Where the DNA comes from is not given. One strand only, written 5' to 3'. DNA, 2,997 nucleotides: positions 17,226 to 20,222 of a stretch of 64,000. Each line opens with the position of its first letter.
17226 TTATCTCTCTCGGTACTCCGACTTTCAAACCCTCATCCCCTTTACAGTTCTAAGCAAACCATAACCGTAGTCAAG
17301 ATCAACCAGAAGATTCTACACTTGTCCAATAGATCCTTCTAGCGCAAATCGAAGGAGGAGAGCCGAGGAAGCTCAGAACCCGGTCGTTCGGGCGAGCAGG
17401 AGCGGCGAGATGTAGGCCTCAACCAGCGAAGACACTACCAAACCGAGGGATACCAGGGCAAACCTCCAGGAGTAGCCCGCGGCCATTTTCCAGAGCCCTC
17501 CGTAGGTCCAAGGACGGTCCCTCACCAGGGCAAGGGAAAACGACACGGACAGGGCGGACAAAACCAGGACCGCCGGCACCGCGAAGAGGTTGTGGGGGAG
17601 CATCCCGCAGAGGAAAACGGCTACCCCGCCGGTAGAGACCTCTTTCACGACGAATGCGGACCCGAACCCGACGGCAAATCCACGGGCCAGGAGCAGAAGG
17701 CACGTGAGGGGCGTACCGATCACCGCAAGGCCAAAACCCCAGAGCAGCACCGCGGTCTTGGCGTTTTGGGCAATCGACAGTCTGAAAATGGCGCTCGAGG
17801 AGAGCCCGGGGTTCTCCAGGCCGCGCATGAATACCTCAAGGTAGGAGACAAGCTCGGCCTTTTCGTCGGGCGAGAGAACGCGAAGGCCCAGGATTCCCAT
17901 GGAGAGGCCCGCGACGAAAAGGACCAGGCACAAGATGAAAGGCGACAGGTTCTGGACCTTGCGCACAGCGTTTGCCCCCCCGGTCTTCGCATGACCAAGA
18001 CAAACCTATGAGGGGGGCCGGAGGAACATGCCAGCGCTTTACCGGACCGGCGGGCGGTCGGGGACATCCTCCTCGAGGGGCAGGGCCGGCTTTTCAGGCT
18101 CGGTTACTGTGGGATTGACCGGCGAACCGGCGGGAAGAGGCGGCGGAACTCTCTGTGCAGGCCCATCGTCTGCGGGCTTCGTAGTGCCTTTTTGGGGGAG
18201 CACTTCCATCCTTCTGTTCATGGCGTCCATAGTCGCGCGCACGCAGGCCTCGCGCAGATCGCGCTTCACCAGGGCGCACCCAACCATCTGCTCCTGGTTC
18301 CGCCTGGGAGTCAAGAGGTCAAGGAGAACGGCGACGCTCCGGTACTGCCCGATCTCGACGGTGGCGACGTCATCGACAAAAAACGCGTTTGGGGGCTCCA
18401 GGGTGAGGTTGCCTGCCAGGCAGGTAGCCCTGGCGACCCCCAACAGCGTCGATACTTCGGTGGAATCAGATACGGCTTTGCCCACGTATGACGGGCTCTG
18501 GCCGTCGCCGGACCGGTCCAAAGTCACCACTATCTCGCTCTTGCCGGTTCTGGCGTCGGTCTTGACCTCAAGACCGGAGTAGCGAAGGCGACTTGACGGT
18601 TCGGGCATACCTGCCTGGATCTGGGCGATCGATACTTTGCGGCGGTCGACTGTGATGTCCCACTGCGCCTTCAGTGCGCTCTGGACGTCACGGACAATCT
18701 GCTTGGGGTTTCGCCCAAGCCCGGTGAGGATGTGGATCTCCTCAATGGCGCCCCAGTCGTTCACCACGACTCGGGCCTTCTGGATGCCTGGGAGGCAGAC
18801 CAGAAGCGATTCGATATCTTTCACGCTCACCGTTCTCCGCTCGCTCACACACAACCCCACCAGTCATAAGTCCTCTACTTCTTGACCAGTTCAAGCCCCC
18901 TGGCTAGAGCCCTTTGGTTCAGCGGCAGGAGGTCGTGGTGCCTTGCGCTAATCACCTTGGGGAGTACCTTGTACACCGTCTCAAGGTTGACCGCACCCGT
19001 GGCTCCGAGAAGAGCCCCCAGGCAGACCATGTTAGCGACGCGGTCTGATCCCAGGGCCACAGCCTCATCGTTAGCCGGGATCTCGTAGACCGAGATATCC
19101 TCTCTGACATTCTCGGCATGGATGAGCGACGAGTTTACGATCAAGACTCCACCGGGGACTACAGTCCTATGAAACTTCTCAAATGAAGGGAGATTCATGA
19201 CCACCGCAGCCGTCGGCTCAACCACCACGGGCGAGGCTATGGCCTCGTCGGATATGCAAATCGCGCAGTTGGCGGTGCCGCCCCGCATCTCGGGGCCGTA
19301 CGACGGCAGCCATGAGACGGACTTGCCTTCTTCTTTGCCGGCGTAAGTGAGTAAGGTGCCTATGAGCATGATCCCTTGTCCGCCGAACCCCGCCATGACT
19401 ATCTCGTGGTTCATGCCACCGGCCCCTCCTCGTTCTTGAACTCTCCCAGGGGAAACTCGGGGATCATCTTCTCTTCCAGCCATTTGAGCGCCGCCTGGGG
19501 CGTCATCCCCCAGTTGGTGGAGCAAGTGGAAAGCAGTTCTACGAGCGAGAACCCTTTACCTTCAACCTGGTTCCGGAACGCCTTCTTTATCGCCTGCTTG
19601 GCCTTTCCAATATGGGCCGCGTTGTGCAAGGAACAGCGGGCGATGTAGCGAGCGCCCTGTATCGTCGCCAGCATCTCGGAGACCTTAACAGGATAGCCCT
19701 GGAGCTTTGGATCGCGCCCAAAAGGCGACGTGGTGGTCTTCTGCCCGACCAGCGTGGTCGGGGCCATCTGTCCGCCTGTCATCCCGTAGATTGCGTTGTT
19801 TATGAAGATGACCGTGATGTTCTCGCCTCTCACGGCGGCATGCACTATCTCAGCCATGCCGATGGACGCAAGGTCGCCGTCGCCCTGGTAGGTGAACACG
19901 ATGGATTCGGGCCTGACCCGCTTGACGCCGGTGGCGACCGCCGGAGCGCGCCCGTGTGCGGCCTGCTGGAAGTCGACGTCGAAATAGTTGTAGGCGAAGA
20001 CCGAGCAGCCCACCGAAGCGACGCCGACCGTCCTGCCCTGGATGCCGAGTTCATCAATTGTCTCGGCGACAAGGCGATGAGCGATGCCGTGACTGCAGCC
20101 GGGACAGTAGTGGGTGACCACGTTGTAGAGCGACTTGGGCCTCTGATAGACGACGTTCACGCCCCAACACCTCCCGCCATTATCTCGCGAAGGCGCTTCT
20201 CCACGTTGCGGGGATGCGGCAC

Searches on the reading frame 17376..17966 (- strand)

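Call 54: search_protein_families(library=pfam, proteins=[window:17376-17966:-], max_evalue=0.001)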
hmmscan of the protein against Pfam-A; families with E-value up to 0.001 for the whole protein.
window:17376-17966:- (197 aa): 1 family
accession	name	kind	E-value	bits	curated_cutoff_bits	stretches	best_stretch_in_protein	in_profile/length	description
PF01944.22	SpoIIM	-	1.2e-22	81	26.9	1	14-188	2-163/163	Stage II sporulation protein M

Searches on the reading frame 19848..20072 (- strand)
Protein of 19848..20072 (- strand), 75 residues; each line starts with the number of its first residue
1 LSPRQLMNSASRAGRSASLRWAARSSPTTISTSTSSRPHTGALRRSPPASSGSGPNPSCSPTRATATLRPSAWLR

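Call 54: search_protein_families(library=pfam, proteins=[window:19848-20072:-], max_evalue=0.001)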
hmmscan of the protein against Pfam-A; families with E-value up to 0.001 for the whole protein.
window:19848-20072:- (75 aa): 0 families

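Call 62: search_solved_structures(query=window:19848-20072:-, max_evalue=1)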
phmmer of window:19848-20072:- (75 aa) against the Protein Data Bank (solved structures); distinct sequences matched with E-value up to 1: 0.
